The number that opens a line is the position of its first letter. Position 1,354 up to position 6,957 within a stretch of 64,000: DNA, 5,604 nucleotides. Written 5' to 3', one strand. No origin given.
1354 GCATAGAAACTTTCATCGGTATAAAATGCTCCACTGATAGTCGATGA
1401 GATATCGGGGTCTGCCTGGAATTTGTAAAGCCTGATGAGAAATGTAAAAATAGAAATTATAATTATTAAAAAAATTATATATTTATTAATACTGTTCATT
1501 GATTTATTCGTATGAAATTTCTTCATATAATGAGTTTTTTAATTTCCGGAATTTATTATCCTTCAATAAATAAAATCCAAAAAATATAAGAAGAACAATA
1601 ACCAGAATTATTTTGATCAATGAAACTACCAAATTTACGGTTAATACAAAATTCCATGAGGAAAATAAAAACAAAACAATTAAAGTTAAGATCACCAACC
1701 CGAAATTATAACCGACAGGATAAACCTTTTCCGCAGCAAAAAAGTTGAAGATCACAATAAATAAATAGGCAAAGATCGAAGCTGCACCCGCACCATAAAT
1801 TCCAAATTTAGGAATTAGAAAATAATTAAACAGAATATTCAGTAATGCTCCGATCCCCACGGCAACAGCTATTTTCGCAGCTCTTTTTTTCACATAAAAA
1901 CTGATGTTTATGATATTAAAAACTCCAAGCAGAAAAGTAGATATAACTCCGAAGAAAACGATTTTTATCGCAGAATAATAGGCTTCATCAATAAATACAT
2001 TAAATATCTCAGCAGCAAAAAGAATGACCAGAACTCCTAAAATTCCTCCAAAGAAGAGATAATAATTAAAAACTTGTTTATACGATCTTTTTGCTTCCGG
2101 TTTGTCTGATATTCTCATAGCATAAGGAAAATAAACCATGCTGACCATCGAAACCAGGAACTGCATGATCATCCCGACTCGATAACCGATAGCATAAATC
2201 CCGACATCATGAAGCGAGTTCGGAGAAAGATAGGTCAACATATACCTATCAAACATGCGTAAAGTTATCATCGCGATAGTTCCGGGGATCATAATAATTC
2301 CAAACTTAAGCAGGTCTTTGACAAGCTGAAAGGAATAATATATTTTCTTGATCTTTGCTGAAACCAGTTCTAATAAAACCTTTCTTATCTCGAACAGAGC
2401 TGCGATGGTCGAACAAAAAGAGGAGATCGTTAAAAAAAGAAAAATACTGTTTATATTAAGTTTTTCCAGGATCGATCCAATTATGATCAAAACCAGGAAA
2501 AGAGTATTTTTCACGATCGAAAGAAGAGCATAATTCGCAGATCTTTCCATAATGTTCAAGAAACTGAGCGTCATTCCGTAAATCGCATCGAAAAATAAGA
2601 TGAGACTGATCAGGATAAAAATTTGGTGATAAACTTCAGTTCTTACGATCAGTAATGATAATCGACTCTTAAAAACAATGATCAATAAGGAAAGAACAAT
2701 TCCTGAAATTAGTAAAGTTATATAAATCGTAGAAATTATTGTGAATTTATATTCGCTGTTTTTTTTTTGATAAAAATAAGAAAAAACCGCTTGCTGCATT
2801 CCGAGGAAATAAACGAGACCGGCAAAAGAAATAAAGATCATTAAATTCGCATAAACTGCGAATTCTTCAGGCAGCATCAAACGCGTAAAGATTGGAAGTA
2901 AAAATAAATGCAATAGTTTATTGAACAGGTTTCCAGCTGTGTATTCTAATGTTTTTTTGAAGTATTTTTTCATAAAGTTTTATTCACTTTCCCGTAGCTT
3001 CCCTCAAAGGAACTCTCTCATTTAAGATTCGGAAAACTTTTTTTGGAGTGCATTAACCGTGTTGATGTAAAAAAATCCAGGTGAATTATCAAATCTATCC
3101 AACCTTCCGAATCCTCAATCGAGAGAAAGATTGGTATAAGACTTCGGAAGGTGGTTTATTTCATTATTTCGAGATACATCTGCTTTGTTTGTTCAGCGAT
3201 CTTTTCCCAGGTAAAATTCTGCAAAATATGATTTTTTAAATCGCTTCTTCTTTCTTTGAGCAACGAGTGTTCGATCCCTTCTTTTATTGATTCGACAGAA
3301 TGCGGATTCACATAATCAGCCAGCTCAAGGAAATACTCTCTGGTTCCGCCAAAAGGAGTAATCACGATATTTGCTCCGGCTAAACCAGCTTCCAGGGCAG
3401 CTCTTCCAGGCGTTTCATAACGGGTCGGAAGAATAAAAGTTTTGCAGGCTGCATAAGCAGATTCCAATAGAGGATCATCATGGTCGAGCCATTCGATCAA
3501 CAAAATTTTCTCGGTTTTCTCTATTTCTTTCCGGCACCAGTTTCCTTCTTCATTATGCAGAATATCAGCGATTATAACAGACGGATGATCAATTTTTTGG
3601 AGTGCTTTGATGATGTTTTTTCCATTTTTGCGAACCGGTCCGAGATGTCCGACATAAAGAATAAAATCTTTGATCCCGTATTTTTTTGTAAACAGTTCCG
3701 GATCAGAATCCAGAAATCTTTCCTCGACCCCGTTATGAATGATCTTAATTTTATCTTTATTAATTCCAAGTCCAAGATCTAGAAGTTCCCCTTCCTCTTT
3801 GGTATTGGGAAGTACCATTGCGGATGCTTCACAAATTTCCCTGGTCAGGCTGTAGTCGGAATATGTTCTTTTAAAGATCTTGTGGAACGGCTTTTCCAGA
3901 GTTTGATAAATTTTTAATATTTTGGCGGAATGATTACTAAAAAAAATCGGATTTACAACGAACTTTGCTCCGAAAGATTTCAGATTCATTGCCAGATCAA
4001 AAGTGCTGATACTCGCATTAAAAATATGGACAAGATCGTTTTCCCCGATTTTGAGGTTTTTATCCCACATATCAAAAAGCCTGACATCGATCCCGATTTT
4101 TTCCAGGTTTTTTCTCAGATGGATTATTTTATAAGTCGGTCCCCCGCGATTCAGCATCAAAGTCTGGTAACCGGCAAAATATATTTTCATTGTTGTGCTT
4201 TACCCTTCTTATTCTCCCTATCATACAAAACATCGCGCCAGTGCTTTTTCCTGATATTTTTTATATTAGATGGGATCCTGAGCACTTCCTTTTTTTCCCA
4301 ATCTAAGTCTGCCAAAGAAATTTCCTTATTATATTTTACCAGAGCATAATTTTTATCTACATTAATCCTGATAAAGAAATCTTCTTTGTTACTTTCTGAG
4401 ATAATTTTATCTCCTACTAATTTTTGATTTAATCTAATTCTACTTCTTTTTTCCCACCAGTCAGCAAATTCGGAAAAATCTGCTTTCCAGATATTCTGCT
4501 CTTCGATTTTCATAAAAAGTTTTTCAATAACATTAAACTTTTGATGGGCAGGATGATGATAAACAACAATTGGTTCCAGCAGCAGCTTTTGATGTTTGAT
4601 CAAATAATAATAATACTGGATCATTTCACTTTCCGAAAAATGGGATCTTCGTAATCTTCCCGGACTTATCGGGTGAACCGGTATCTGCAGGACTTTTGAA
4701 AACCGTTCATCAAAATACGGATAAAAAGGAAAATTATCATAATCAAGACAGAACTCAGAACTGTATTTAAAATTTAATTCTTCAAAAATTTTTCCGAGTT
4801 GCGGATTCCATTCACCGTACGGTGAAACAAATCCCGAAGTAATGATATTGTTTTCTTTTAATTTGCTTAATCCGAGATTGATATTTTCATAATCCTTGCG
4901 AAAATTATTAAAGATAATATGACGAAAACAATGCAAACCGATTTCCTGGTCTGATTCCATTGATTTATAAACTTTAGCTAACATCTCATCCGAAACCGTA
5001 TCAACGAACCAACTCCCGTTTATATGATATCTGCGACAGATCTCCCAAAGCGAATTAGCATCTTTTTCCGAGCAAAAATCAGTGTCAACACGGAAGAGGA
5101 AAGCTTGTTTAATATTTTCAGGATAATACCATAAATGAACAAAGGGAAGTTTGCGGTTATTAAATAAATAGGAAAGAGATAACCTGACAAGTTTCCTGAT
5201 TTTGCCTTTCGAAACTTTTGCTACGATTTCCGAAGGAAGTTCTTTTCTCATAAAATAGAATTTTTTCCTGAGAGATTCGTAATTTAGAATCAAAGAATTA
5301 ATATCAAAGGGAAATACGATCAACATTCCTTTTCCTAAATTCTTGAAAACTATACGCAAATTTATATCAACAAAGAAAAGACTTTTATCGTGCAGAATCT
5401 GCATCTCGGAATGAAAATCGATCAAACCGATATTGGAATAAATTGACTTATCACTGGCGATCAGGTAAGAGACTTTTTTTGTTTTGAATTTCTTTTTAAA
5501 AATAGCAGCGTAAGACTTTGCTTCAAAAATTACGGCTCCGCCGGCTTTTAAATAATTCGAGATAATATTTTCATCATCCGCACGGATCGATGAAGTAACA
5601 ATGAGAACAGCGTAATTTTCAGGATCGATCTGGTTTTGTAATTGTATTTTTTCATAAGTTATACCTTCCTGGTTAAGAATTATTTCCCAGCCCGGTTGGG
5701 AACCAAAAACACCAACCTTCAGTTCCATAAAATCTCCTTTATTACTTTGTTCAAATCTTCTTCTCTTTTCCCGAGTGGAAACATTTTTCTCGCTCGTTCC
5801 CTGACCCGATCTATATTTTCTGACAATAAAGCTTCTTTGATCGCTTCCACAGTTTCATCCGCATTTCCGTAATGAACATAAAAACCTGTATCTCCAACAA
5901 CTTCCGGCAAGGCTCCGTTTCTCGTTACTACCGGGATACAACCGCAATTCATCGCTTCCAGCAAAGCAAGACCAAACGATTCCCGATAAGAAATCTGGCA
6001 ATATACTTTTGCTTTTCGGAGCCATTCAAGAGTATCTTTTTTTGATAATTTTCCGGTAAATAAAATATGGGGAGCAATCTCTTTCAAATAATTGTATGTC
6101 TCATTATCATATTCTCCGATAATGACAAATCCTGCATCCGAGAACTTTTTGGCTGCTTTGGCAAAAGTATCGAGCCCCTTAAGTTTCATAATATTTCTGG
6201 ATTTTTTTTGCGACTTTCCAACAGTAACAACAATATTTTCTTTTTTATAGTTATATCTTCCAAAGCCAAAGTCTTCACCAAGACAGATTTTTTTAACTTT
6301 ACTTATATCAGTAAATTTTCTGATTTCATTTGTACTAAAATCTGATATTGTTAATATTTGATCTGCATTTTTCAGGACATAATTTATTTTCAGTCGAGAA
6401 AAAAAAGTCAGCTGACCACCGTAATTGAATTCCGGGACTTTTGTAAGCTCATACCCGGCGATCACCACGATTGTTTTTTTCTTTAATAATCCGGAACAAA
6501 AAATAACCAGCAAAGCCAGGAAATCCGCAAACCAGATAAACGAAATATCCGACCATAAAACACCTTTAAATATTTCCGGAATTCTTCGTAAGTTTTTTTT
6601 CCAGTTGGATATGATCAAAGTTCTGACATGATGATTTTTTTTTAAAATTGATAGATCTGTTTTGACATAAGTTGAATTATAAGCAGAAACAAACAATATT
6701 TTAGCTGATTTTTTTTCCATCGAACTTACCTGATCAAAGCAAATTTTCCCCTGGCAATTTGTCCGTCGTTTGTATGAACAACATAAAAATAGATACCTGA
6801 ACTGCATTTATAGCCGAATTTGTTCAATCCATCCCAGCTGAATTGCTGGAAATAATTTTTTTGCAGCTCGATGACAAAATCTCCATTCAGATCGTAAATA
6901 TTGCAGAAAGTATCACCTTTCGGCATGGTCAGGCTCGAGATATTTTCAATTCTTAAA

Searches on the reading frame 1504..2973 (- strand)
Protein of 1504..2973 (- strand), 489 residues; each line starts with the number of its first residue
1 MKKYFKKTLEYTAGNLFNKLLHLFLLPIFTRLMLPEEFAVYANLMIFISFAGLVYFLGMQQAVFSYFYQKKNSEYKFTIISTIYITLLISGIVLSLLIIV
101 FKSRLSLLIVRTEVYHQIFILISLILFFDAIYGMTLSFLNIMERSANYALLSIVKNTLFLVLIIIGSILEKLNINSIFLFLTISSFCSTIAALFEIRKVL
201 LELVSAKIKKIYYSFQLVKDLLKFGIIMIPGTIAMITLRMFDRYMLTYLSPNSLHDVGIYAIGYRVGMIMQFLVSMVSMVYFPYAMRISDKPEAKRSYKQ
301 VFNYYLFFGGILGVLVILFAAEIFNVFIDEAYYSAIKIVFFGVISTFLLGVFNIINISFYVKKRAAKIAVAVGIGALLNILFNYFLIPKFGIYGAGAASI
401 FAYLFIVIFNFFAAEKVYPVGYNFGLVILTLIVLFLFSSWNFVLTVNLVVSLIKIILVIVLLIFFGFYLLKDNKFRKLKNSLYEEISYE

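Call 20: search_protein_families(library=ncbifam, proteins=[window:1504-2973:-], max_evalue=0.00001)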
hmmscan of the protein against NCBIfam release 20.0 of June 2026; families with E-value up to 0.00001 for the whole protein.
window:1504-2973:- (489 aa): 1 family
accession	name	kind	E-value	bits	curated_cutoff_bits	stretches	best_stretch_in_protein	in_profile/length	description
NF050818.1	PolSacchBiosHfsF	equivalog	4.5e-08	32.5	700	1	7-417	5-406/468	polysaccharide biosynthesis protein HfsF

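Call 60: find_encoding_contigs(protein=window:1504-2973:-, flank=10000, max_places=3)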
Protein window:1504-2973:- (489 aa): 10 contigs read that carry it; 3 places shown.
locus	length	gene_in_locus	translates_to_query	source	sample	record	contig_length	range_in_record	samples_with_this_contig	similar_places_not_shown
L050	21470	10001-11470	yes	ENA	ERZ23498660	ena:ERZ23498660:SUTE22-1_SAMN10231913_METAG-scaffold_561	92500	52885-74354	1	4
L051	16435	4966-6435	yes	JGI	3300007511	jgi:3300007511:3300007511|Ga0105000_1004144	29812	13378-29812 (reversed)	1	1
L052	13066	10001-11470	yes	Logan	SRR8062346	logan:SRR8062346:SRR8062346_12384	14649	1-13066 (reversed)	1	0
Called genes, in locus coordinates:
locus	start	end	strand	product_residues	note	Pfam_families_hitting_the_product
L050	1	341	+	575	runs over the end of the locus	-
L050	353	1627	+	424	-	PF13439:Glyco_transf_4, PF13579:Glyco_trans_4_4 (weak)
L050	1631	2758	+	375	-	PF13477:Glyco_trans_4_2, PF20706:GT4-conflict (weak), PF00534:Glycos_transf_1, PF13692:Glyco_trans_1_4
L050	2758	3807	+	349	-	PF00953:Glycos_transf_4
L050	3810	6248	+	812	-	PF07494:Reg_prop (faint), PF21544:PorZ_N_b_propeller (weak)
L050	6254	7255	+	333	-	PF00534:Glycos_transf_1, PF13692:Glyco_trans_1_4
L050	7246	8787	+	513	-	-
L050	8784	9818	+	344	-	PF00534:Glycos_transf_1, PF13692:Glyco_trans_1_4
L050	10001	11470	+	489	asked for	PF01943:Polysacc_synt, PF13440:Polysacc_synt_3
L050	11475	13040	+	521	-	PF02366:PMT (weak), PF13231:PMT_2 (weak)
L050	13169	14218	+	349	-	PF01761:DHQ_synthase, PF24621:DHQS_C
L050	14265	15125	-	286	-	PF00149:Metallophos, PF12850:Metallophos_2 (faint)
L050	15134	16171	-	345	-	PF13385:Laminin_G_3, PF18962:Por_Secre_tail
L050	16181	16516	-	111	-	-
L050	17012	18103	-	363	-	PF13385:Laminin_G_3, PF13860:FlgD_ig (faint), PF18962:Por_Secre_tail (weak)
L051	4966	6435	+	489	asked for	PF01943:Polysacc_synt, PF13440:Polysacc_synt_3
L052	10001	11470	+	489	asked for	PF01943:Polysacc_synt, PF13440:Polysacc_synt_3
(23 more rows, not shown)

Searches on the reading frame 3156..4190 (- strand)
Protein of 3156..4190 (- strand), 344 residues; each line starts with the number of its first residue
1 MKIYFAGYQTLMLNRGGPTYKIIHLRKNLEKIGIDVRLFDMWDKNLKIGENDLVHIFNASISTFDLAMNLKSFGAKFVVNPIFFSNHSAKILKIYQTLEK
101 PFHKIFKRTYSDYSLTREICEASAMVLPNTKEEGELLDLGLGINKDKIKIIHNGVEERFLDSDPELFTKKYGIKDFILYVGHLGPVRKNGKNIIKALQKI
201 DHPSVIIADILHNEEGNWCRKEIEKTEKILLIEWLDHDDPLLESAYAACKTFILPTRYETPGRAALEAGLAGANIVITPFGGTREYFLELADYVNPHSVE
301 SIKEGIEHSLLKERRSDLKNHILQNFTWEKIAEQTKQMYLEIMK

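Call 20: search_protein_families(library=ncbifam, proteins=[window:3156-4190:-], max_evalue=0.00001)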
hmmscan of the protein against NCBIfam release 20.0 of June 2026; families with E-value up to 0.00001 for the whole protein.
window:3156-4190:- (344 aa): 4 families
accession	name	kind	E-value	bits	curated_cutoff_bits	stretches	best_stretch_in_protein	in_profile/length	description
NF041010.1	glycosy_Agl16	equivalog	2.4e-08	33.3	575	1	139-341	149-350/352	glycosylation protein Agl16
TIGR02149.1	glgA_Coryne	subfamily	7e-08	32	302.4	1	135-342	158-390/391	glycogen synthase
NF038295.1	EPS_HpsP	equivalog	3.7e-07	29.5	550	1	244-343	283-388/388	hormogonium polysaccharide biosynthesis glycosyltransferase HpsP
NF053513.1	Gtran_IagA_BgsA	equivalog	5.9e-06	25.5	460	0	9-343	9-332/333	LTA glycolipid anchor biosynthesis glycosyltransferase, IagA/BgsA family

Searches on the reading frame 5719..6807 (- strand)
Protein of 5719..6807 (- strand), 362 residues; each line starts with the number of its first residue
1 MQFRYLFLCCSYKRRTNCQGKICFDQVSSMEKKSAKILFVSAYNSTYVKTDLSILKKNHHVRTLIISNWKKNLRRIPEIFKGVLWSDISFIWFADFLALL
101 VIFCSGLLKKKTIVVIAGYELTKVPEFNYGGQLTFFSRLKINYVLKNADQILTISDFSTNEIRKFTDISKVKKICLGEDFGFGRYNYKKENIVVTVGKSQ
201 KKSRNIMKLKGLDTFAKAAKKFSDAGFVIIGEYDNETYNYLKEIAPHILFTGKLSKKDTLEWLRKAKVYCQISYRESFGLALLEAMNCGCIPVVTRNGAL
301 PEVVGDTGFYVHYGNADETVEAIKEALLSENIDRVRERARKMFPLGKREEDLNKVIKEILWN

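Call 20: search_protein_families(library=ncbifam, proteins=[window:5719-6807:-], max_evalue=0.00001)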
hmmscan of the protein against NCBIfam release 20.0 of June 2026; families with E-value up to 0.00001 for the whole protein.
window:5719-6807:- (362 aa): 13 families
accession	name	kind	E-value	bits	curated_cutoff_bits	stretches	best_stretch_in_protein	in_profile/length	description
TIGR03999.1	thiol_BshA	equivalog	9.7e-13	47.8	273.7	1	161-330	171-339/375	N-acetyl-alpha-D-glucosaminyl L-malate synthase BshA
TIGR04157.1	glyco_rSAM_CFB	subfamily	1.9e-10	40.3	400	1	187-332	224-369/406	TIGR04157 family glycosyltransferase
TIGR04047.1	MSMEG_0565_glyc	hypoth_equivalog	7.9e-10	38.4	259.85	1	235-342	243-354/373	MSMEG_0565 family glycosyltransferase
NF041876.1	EPS_EpsE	equivalog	8.3e-10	38.4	400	1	243-330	273-362/389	exopolysaccharide biosynthesis GT4 family glycosyltransferase EpsE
TIGR02149.1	glgA_Coryne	subfamily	1.5e-09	37.5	302.4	1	191-346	205-366/391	glycogen synthase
NF053513.1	Gtran_IagA_BgsA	equivalog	4.7e-09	35.7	460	1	128-341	86-310/333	LTA glycolipid anchor biosynthesis glycosyltransferase, IagA/BgsA family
NF053787.1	GlcN_PG_synth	equivalog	6.9e-09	35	480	1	260-342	256-338/361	N-acetylglucosaminyl phosphatidylglycerol synthase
NF050056.1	ProtGlycPglH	equivalog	1.4e-07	30.9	600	1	169-330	157-320/354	GalNAc-alpha-(1->4)-GalNAc-alpha-(1->3)-diNAcBac-PP-undecaprenol alpha-1,4-N-acetyl-D-galactosaminyltransferase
TIGR03449.1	mycothiol_MshA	equivalog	5.5e-07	28.8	462.5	1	244-330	282-370/406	D-inositol-3-phosphate glycosyltransferase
NF047684.1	TeichurnBiosyTuaC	equivalog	5.9e-07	28.7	550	1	145-330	162-355/391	teichuronic acid biosynthesis protein TuaC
TIGR02095.1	glgA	subfamily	2.6e-06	26.4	328.45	1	208-328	305-440/477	glycogen/starch synthase, ADP-glucose type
NF041879.1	EPS_EpsH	equivalog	4.4e-06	25.7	800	1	245-334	292-382/431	exopolysaccharide biosynthesis glycosyltransferase EpsH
NF038298.1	EPS_HpsO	equivalog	7e-06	25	575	0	265-330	288-353/388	hormogonium polysaccharide biosynthesis glycosyltransferase HpsO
